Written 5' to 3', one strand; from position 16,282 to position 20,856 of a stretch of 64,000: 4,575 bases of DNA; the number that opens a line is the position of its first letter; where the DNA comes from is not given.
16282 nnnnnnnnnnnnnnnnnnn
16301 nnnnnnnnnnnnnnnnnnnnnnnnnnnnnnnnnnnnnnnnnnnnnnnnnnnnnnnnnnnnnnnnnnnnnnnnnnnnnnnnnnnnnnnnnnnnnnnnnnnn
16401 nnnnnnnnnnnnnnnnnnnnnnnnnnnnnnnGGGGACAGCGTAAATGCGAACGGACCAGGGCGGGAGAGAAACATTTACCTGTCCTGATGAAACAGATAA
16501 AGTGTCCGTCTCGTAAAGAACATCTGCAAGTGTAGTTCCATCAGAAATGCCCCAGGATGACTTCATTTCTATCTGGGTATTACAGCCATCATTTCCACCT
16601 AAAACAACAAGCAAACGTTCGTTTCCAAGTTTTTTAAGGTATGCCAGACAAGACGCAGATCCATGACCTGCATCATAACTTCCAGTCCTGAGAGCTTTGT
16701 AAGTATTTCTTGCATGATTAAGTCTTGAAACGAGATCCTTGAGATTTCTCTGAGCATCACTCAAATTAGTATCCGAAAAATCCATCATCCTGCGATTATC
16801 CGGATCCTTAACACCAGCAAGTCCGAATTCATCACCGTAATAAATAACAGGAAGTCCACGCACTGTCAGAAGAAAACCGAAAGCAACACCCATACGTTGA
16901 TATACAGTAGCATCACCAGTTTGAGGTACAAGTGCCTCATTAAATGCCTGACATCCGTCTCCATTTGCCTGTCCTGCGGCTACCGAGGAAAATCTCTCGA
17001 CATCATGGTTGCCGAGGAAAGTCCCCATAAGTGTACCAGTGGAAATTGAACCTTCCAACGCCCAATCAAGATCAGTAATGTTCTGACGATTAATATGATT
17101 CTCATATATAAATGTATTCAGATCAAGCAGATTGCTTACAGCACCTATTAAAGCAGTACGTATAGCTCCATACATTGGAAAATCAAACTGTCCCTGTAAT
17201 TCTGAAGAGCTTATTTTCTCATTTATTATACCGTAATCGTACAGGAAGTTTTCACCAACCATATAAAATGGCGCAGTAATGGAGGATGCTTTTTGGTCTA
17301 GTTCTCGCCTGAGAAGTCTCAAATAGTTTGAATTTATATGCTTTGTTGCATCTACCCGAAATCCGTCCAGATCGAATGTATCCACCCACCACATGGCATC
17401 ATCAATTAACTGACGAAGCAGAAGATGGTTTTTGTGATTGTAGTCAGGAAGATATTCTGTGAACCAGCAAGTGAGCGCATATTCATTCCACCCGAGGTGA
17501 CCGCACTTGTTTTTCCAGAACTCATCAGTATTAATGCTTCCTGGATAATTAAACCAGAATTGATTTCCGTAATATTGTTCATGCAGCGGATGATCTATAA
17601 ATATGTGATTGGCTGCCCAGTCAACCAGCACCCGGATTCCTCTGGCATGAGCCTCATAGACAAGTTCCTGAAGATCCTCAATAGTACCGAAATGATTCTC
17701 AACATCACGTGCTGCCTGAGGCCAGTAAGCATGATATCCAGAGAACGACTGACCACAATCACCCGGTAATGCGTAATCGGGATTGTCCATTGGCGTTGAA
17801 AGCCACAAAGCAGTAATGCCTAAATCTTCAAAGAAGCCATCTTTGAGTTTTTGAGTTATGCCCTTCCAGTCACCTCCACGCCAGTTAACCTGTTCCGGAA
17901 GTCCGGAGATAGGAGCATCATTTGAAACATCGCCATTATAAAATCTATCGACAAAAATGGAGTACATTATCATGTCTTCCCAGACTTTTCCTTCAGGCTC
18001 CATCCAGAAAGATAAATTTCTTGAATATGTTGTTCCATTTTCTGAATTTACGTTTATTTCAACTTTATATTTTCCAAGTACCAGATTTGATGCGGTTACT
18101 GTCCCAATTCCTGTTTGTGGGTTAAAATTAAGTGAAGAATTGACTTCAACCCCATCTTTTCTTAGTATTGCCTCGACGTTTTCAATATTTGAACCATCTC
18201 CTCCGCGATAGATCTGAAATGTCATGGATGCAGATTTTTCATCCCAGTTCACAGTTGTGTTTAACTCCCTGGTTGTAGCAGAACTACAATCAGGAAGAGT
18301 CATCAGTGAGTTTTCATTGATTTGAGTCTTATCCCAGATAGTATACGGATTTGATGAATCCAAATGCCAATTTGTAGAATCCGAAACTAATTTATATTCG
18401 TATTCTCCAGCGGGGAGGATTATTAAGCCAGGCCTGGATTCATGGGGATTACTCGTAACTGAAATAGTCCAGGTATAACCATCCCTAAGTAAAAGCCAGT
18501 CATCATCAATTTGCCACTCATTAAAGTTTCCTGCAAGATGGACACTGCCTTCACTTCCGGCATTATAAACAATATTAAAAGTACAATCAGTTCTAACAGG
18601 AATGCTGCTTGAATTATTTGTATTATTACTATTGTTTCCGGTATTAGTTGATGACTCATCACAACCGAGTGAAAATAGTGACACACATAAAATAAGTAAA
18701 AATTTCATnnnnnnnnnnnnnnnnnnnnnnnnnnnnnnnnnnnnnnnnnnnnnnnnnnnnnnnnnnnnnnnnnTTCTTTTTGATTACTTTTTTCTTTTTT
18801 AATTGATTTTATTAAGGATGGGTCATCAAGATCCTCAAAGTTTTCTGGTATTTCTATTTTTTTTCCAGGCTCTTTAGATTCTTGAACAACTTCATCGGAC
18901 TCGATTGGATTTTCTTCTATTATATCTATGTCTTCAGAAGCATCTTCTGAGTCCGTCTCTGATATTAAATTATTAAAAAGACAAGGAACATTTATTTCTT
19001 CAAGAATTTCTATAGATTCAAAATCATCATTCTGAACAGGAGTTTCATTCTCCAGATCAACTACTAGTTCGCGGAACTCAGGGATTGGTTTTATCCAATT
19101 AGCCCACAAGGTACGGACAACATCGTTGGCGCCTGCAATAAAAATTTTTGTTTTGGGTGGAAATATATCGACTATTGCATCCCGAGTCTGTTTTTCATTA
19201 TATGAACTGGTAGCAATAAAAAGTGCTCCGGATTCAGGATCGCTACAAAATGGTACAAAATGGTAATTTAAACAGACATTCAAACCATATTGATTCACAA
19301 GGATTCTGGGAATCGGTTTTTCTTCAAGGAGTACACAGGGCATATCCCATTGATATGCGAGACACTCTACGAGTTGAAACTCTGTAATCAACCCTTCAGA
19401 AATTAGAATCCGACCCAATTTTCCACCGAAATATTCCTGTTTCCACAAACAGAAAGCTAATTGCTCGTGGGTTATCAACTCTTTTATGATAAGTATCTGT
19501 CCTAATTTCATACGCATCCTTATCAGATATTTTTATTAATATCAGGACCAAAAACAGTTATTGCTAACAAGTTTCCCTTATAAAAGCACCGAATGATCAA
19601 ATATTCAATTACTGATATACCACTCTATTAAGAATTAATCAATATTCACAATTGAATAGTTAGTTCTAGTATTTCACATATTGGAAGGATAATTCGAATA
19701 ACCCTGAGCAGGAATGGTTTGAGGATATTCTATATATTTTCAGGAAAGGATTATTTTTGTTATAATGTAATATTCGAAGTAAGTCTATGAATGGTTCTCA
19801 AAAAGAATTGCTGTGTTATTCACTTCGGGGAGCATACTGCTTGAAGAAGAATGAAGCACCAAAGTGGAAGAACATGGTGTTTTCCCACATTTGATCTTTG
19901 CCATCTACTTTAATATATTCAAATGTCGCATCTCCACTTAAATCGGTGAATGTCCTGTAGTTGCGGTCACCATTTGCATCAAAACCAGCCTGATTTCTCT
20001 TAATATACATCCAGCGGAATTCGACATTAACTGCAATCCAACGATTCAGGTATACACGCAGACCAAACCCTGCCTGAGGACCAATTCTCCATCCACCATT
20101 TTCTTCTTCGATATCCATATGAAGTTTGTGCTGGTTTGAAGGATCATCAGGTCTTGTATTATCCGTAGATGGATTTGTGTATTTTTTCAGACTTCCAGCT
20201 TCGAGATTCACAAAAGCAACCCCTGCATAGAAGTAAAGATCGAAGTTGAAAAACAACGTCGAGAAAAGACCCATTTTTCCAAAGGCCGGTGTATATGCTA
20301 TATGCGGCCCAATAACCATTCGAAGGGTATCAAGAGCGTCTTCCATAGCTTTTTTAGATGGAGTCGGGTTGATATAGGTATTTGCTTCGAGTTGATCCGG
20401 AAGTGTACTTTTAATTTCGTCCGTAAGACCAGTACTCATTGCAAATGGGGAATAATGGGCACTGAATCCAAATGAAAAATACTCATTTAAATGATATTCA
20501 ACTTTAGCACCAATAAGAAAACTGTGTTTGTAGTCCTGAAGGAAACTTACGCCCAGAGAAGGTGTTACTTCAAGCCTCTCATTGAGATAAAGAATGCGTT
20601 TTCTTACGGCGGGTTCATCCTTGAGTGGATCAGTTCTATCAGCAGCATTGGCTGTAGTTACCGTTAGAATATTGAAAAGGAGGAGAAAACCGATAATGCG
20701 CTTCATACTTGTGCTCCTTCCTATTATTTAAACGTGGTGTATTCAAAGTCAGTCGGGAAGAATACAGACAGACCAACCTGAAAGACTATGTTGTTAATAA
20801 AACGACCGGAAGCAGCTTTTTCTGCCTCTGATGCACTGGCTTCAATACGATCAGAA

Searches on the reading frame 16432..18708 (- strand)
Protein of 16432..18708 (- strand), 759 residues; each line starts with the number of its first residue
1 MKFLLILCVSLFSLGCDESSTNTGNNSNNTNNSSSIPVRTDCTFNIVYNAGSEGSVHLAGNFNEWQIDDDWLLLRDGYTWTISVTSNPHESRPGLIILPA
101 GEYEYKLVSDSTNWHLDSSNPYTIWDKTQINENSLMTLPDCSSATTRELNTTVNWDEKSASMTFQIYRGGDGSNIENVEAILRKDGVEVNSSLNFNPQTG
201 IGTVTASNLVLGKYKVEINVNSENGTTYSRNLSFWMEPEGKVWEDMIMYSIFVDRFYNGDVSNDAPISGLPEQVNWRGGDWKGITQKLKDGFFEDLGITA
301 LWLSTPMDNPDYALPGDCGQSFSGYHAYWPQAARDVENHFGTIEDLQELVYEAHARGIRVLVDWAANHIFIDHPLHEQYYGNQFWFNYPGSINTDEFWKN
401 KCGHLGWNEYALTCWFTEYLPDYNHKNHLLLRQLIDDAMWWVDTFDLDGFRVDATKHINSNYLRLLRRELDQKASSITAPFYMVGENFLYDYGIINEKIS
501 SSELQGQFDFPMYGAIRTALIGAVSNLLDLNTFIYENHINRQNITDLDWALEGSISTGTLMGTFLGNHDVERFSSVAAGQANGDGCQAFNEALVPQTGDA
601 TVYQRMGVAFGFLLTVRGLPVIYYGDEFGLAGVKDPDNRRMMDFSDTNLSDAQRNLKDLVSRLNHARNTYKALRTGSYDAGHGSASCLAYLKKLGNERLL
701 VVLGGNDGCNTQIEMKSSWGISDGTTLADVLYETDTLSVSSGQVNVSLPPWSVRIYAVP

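Call 14: search_protein_families(library=pfam, proteins=[window:16432-18708:-], max_evalue=0.01)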
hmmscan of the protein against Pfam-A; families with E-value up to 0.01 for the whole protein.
window:16432-18708:- (759 aa): 1 family
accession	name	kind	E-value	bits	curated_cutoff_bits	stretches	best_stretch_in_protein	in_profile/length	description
PF00128.31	Alpha-amylase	-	1.1e-40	140.6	22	1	251-645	2-376/446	Alpha amylase, catalytic domain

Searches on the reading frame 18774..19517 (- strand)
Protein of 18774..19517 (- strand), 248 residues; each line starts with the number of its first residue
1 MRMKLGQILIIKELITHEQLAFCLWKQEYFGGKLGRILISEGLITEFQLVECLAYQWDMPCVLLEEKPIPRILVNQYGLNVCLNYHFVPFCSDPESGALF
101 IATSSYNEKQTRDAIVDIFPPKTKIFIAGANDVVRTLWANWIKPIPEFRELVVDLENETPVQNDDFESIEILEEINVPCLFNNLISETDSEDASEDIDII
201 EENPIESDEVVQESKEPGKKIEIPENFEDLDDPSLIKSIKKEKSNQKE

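Call 14: search_protein_families(library=pfam, proteins=[window:18774-19517:-], max_evalue=0.01)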
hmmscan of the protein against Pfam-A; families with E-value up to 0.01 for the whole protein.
window:18774-19517:- (248 aa): 1 family
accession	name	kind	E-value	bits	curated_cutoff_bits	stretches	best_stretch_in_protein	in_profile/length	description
PF05157.20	MshEN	-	1.9e-05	25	23.1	1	57-137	1-80/90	MshEN domain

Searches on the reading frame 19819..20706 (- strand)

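Call 14: search_protein_families(library=pfam, proteins=[window:19819-20706:-], max_evalue=0.01)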
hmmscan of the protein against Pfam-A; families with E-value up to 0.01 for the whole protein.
window:19819-20706:- (296 aa): 2 families
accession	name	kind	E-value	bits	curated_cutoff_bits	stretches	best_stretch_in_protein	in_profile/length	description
PF13505.12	OMP_b-brl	-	3.7e-05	24.4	28.7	1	58-245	39-165/175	Outer membrane protein beta-barrel domain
PF13568.12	OMP_b-brl_2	-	0.00027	21.5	27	0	196-236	26-66/175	Outer membrane protein beta-barrel domain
